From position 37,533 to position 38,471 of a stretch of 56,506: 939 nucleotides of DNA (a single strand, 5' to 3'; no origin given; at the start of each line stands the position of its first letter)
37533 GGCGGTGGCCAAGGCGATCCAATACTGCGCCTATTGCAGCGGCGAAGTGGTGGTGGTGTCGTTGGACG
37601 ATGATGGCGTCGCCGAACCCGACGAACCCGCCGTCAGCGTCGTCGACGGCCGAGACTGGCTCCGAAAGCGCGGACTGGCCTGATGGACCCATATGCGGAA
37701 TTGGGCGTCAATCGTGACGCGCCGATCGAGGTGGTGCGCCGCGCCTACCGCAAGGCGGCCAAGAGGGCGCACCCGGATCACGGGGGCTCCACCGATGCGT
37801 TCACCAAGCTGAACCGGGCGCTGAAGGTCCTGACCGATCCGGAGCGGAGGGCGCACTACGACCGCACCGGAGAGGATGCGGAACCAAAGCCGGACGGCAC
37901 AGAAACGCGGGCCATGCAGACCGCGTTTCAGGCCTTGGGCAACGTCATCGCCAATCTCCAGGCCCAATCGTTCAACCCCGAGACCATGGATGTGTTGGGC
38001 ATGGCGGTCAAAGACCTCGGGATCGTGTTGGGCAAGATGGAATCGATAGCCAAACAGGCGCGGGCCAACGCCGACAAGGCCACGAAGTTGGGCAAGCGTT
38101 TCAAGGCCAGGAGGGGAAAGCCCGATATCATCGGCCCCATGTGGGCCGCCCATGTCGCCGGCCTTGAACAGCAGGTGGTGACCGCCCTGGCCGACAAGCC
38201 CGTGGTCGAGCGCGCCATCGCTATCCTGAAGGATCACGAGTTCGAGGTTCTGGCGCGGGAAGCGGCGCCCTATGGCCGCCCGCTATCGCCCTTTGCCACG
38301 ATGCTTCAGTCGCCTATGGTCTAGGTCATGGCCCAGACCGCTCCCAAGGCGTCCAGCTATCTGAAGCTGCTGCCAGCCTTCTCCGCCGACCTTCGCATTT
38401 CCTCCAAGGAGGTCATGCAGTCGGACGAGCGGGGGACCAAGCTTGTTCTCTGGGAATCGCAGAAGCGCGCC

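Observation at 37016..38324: RHH, proteasome/HslV-like Thr peptidase and J-domain cassette, translationally coupled and sitting where a small terminase is expected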

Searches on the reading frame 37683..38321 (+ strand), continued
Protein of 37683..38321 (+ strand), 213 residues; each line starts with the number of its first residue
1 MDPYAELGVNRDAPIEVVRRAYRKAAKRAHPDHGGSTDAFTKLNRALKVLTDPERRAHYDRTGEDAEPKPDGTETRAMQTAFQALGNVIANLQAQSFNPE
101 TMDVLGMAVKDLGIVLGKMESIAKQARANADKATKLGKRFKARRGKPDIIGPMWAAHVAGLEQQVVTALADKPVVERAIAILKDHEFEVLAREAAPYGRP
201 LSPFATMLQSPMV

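Call 63: get_annotated_region(hit=H41, flank=6000)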
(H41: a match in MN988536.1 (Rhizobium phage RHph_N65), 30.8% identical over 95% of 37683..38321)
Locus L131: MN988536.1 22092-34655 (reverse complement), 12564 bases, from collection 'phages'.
description: Rhizobium phage RHph_N65, complete genome.
organism: Rhizobium phage RHph_N65 (NCBI taxid 2509753)
taxonomy: Viruses; Duplodnaviria; Heunggongvirae; Uroviricota; Caudoviricetes
host: Rhizobium phaseoli INC1-2; source: agricultural lands; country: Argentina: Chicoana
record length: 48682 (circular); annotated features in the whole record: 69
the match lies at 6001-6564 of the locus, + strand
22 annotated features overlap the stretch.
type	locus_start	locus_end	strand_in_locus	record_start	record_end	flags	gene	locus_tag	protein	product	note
CDS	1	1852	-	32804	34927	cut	-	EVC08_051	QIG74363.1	putative helicase/primease protein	GO_function: GO:0016817 - hydrolase activity, acting on acid anhydrides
CDS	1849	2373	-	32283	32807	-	-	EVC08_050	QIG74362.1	endonuclease I protein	GO_function: GO:0003677 - DNA binding; GO_function: GO:0004536 - deoxyribonuclease activity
CDS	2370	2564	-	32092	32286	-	-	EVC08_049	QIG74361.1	hypothetical protein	-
CDS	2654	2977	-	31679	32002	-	-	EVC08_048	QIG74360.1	hypothetical protein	-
CDS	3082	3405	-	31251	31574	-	-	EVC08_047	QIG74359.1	putative lambda repressor-like DNA-binding protein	-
CDS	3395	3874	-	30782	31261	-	-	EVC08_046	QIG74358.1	putative NTP pyrophosphohydrolase MazG-like protein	-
CDS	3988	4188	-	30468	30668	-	-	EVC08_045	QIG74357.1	hypothetical protein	GO_function: GO:0003677 - DNA binding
CDS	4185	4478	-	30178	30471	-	-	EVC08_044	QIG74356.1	hypothetical protein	-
CDS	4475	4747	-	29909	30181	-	-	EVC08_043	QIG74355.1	hypothetical protein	-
CDS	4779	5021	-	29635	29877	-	-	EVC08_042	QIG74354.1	hypothetical protein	-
CDS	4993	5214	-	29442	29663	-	-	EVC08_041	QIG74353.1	hypothetical protein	-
CDS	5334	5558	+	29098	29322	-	-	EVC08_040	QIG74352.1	hypothetical protein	-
CDS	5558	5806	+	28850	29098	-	-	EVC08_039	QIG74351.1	hypothetical protein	-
CDS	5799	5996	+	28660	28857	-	-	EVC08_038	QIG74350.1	hypothetical protein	-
CDS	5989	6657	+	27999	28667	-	-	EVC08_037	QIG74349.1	putative protease/scaffold protein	GO_function: GO:0031072 - heat shock protein binding; GO_function: GO:0051082 - unfolded protein binding; GO_process: ...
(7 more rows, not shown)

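Call 64: get_annotated_region(hit=H42, flank=6000)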
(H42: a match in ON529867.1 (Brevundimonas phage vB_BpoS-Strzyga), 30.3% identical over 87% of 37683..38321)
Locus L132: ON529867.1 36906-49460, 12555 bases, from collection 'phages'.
description: Brevundimonas phage vB_BpoS-Strzyga, complete genome.
organism: Brevundimonas phage vB_BpoS-Strzyga (NCBI taxid 2948609)
taxonomy: Viruses; Duplodnaviria; Heunggongvirae; Uroviricota; Caudoviricetes
host: Brevundimonas pondensis LVF1; source: sewage; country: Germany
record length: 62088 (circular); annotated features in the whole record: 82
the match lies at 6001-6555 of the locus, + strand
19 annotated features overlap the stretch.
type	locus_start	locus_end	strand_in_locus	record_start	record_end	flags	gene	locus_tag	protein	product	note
CDS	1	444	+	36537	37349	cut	-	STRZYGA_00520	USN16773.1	P-loop containing nucleoside triphosphate hydrolase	-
CDS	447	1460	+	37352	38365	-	-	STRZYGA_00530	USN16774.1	hypothetical protein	-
CDS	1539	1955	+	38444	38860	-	-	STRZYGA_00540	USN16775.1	hypothetical protein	-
CDS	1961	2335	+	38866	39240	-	-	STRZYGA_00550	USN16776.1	hypothetical protein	-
CDS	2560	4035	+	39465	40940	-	-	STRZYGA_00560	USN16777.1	helicase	-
CDS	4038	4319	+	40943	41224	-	-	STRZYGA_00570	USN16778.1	hypothetical protein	-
CDS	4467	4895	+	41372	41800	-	-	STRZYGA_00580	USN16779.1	winged helix-like DNA-binding domain protein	-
CDS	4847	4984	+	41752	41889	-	-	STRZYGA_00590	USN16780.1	hypothetical protein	-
CDS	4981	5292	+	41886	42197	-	-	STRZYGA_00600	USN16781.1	hypothetical protein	-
CDS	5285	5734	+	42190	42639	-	-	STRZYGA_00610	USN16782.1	hypothetical protein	-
CDS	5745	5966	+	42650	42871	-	-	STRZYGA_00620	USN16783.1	hypothetical protein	-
CDS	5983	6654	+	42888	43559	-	-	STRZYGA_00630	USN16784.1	curved DNA-binding protein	-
CDS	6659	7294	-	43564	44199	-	-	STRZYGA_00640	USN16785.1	hypothetical protein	-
CDS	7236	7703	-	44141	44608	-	-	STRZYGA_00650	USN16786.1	hypothetical protein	-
CDS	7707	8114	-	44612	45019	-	-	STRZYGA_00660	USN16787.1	hypothetical protein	-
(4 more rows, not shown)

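Call 65: get_annotated_region(hit=H45, flank=6000)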
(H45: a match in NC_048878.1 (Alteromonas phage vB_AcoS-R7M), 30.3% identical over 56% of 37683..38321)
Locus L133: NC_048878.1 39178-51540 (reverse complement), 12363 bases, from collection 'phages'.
description: Alteromonas phage vB_AcoS-R7M, complete genome.
organism: Alteromonas phage vB_AcoS-R7M (NCBI taxid 2729541)
taxonomy: Viruses; Duplodnaviria; Heunggongvirae; Uroviricota; Caudoviricetes; Queuovirinae; Amoyvirus; Amoyvirus R7M
host: Alteromonas confluentis DSSK2-12; source: surface seawater; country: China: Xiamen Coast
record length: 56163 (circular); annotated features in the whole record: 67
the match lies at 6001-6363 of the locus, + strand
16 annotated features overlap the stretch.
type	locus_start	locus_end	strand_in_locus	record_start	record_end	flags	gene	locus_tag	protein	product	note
CDS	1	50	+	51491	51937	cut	-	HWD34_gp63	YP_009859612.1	hypothetical protein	-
CDS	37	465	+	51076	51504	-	-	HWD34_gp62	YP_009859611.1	DNA binding protein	-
CDS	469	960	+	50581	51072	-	-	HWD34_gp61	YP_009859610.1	Rnase H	-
CDS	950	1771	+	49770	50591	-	-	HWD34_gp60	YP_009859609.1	Clp protease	-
CDS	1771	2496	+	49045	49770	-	-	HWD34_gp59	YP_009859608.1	thymidylate synthase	-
CDS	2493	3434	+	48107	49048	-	-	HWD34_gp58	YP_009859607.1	DNA ligase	-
CDS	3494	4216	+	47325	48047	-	-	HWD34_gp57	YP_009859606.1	Sak4-like ssDNA annealing protein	RecA ATPase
CDS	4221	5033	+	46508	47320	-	-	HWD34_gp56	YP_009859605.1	ssDNA-binding protein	-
CDS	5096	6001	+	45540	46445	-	-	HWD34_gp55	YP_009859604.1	Cas4-domain exonuclease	exonuclease RecB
CDS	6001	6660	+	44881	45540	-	-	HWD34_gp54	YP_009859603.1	chaperone protein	chaperone protein DnaJ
CDS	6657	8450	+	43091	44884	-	-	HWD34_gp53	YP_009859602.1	DNA helicase/restriction enzyme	-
CDS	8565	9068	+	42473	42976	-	-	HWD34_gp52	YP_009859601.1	transcriptional activator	-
CDS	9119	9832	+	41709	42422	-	-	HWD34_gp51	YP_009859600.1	hypothetical protein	-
CDS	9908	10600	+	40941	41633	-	-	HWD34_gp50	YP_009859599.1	transcriptional activator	-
CDS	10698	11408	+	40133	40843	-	-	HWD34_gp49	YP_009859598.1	QueE-like radical SAM domain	-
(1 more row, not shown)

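Call 107: search_protein_families(library=padloc, proteins=[window:37683-38321:+], max_evalue=0.01)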
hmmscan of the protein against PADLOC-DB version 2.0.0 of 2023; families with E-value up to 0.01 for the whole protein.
window:37683-38321:+ (213 aa): 0 families

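Call 113: find_related_loci(query=A5, collection=metagenome_contigs, flank=4500)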
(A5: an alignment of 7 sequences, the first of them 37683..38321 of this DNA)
Query A5 (213 aa) in metagenome_contigs; peptide patterns used: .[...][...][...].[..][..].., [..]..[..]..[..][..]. (x = any residue, [..] = any of these).
600 stretches matched a pattern (row limit reached: there are more); 562 encode a relative of the query (tblastn E <= 1e-3); the best 80 are kept; 80 distinct loci.
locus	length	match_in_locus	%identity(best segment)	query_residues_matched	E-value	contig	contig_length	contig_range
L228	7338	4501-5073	31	2-188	5e-24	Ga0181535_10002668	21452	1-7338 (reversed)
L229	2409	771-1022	40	4-91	7e-16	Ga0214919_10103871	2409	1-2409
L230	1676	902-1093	52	4-63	4e-14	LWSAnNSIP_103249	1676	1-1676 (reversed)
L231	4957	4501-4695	51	2-63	8e-14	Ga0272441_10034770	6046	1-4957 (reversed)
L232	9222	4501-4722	49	2-75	7e-14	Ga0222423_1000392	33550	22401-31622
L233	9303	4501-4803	32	1-97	1e-13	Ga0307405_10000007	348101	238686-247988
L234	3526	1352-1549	47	2-63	1e-13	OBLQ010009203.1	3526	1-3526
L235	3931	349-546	42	2-67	1e-13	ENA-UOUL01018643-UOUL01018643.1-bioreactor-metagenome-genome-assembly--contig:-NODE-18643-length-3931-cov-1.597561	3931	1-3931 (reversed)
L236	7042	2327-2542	47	2-71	2e-13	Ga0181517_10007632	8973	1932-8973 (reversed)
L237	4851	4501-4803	35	1-99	2e-13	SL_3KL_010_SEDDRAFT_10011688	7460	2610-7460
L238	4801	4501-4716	49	4-71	2e-13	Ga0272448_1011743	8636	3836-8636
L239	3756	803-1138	36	2-117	3e-13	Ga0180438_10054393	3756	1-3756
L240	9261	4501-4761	37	2-89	5e-13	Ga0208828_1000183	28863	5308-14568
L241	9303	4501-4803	34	2-98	7e-13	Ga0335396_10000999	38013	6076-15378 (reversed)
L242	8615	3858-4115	41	1-82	6e-13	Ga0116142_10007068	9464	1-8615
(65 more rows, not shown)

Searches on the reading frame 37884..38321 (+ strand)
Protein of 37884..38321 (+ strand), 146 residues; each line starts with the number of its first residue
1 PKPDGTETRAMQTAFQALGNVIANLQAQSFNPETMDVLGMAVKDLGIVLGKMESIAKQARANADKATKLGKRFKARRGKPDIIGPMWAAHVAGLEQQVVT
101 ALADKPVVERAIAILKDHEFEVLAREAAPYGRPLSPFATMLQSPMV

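Call 89: search_protein_representatives(protein=window:37884-38321:+)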
Query: 146 residues. Proteins with E-value up to 0.001 (for the whole library): 81; up to 1e-10: 15; up to 1e-30: 1. The best 81 are listed.
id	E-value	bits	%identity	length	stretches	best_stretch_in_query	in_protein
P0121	3.5e-88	308.6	100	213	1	1-146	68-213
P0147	4.0e-21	91.6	42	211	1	3-134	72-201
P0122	4.3e-19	85.1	46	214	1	5-122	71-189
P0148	6.9e-17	77.9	36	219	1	2-127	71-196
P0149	3.1e-15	72.6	36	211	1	7-121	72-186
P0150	2.5e-14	69.6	39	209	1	2-133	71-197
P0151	1.2e-13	67.5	39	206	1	2-122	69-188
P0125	3.4e-13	66.0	39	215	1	4-121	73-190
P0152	5.3e-13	65.3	32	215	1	3-121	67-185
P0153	2.9e-12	63.0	37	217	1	4-124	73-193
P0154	7.6e-12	61.6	34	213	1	3-133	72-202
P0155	1.3e-11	60.9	34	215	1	2-122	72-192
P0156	1.4e-11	60.7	33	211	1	8-130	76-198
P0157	3.6e-11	59.4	34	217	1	4-122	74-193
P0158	4.8e-11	59.0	36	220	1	1-121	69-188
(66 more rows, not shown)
